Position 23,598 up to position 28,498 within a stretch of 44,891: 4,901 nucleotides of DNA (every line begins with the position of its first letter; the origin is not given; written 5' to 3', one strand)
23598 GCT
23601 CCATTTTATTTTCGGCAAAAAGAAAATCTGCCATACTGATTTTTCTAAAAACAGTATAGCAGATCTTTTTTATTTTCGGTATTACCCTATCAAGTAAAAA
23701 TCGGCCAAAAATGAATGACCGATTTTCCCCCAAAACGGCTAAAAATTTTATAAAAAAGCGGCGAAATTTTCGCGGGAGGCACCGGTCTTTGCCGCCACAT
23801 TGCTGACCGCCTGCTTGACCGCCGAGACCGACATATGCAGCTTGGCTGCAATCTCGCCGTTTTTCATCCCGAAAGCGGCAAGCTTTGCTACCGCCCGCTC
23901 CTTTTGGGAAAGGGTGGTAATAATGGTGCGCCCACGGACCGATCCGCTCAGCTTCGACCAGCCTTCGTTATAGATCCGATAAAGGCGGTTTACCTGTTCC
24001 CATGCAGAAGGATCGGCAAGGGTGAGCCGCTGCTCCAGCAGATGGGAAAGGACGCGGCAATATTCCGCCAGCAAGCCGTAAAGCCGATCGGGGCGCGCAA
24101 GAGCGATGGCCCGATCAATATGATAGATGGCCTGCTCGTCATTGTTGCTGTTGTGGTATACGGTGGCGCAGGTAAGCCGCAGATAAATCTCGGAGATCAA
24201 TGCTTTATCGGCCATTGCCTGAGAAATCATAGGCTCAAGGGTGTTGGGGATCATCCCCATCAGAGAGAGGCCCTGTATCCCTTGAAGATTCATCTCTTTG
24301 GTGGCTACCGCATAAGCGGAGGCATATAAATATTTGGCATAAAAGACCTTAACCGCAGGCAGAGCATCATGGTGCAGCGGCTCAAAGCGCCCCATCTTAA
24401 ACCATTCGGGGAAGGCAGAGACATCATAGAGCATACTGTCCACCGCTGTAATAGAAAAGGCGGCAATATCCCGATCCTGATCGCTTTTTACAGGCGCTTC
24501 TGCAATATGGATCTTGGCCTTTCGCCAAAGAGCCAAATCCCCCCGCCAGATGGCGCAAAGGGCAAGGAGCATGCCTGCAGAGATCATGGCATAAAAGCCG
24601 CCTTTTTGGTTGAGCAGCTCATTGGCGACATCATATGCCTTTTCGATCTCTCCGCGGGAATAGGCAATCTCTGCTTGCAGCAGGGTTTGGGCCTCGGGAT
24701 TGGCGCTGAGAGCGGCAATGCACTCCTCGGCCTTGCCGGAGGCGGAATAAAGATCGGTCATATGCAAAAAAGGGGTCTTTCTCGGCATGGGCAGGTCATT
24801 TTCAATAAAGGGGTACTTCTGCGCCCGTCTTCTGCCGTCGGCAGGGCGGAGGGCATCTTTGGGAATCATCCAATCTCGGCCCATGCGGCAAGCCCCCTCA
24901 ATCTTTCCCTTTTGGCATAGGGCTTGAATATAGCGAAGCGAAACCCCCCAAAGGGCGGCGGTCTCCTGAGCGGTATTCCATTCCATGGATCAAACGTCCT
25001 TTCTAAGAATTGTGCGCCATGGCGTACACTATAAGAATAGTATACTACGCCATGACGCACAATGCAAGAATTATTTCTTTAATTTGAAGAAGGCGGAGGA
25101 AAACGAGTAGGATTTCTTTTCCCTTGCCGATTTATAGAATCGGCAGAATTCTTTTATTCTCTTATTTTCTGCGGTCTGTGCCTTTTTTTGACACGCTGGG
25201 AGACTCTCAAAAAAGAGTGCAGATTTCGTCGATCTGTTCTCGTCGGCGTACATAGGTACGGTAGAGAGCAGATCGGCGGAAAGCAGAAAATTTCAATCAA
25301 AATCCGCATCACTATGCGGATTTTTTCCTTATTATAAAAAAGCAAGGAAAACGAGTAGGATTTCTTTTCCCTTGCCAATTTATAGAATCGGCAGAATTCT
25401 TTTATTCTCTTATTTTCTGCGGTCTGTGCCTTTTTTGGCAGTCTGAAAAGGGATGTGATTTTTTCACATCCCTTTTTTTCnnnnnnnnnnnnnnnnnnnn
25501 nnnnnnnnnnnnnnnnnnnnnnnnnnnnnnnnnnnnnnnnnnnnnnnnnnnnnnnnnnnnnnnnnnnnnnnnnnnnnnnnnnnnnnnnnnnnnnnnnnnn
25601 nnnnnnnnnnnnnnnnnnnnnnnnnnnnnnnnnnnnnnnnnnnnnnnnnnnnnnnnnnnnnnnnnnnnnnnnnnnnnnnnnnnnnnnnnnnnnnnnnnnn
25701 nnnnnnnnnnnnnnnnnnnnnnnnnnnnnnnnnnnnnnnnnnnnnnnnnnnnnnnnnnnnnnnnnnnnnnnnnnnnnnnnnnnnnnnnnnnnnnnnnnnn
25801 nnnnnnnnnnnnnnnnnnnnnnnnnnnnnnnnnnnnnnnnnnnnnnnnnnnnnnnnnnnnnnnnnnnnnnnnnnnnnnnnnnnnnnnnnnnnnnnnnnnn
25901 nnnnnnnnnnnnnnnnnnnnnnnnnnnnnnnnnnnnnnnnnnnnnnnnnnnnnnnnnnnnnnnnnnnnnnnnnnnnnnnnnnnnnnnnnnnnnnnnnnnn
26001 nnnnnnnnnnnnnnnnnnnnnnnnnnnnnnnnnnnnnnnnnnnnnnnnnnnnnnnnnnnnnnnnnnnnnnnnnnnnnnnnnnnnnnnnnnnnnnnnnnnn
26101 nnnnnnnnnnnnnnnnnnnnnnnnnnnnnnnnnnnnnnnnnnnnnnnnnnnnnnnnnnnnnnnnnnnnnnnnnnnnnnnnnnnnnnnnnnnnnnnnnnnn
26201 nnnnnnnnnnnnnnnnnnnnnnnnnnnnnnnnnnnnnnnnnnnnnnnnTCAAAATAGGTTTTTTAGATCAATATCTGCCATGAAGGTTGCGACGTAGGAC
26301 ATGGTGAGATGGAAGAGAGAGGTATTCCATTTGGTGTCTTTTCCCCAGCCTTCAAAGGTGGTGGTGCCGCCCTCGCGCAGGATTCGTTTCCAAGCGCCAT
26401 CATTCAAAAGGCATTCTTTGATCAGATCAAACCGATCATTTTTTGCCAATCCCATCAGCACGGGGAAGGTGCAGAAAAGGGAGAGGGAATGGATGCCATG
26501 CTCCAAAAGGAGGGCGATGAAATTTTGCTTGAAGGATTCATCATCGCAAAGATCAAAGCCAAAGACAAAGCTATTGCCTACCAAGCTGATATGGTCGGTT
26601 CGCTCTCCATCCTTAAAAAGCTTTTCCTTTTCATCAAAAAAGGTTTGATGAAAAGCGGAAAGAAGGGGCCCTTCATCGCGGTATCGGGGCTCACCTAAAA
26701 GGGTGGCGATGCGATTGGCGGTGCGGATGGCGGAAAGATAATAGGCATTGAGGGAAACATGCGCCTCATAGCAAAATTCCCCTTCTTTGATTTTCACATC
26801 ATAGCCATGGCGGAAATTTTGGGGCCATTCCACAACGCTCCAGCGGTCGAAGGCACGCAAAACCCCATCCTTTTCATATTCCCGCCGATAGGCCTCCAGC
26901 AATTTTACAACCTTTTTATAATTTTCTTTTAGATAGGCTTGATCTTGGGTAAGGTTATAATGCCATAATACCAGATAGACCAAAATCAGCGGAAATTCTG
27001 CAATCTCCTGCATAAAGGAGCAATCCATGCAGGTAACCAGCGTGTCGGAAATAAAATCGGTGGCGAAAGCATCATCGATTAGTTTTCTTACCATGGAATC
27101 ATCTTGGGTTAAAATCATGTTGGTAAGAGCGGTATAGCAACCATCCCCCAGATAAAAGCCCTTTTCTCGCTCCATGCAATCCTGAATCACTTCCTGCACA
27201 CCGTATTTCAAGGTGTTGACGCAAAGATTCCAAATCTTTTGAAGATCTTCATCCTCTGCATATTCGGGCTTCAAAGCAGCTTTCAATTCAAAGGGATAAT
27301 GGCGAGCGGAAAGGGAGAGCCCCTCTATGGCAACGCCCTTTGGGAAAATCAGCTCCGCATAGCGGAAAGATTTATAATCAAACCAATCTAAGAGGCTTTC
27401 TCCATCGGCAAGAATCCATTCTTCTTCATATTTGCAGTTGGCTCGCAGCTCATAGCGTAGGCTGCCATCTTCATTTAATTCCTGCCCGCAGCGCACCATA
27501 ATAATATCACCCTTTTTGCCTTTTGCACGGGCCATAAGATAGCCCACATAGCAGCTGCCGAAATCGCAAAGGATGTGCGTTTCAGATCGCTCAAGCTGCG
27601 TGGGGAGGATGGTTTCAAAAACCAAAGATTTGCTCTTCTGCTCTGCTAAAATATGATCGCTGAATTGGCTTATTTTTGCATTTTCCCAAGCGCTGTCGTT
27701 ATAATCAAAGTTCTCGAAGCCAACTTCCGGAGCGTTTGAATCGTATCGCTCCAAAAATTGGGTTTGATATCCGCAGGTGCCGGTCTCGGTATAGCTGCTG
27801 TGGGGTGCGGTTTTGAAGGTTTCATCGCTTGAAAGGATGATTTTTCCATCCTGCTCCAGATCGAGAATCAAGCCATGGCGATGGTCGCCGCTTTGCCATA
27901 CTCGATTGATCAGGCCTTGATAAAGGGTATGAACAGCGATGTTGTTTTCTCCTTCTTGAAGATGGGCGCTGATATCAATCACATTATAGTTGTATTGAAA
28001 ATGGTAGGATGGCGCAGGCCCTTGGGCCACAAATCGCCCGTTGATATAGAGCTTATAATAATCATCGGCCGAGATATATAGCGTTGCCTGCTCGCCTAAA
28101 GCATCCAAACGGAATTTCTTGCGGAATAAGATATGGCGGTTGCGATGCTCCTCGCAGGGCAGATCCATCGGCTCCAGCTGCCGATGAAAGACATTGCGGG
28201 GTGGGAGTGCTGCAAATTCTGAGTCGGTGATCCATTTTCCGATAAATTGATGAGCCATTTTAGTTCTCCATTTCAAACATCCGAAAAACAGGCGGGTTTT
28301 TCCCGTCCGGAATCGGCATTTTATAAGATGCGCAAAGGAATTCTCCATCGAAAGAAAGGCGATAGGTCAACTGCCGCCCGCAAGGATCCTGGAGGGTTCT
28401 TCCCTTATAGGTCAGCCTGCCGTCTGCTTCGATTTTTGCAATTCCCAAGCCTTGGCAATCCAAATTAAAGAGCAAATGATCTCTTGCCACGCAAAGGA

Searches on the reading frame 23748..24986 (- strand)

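Call 19: search_protein_families(library=pfam, proteins=[window:23748-24986:-], max_evalue=0.01)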
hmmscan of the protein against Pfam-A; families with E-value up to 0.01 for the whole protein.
window:23748-24986:- (412 aa): 4 families
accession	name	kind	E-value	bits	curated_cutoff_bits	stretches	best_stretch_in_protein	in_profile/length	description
PF12728.13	HTH_17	-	1.5e-07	32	27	1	5-46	3-43/51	Helix-turn-helix domain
PF00196.25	GerE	-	7.8e-07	29.1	23.5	1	358-403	2-47/57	Bacterial regulatory proteins, luxR family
PF08281.18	Sigma70_r4_2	-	7.9e-06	25.9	25.7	1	354-395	6-48/54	Sigma-70, region 4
PF13384.12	HTH_23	-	0.00053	20.2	24.6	0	361-396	6-40/50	Homeodomain-like domain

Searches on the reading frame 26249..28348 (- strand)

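Call 9: search_protein_families(library=pfam, proteins=[window:26249-28348:-], max_evalue=0.01)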
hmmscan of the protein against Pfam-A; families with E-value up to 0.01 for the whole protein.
window:26249-28348:- (699 aa): 4 families
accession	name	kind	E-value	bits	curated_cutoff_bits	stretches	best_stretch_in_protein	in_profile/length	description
PF17389.8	Bac_rhamnosid6H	-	5.1e-22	79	24.5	1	365-691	9-336/339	Bacterial alpha-L-rhamnosidase 6 hairpin glycosidase domain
PF08531.16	Bac_rhamnosid_N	-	3.2e-14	53.6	25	1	86-241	4-167/172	Alpha-L-rhamnosidase N-terminal domain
PF05592.18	Bac_rhamnosid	-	6.2e-08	32.9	22.2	1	255-333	4-84/102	Bacterial alpha-L-rhamnosidase concanavalin-like domain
PF02837.24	Glyco_hydro_2_N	-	7.6e-05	23.1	28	1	71-142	65-134/169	Glycosyl hydrolases family 2, sugar binding domain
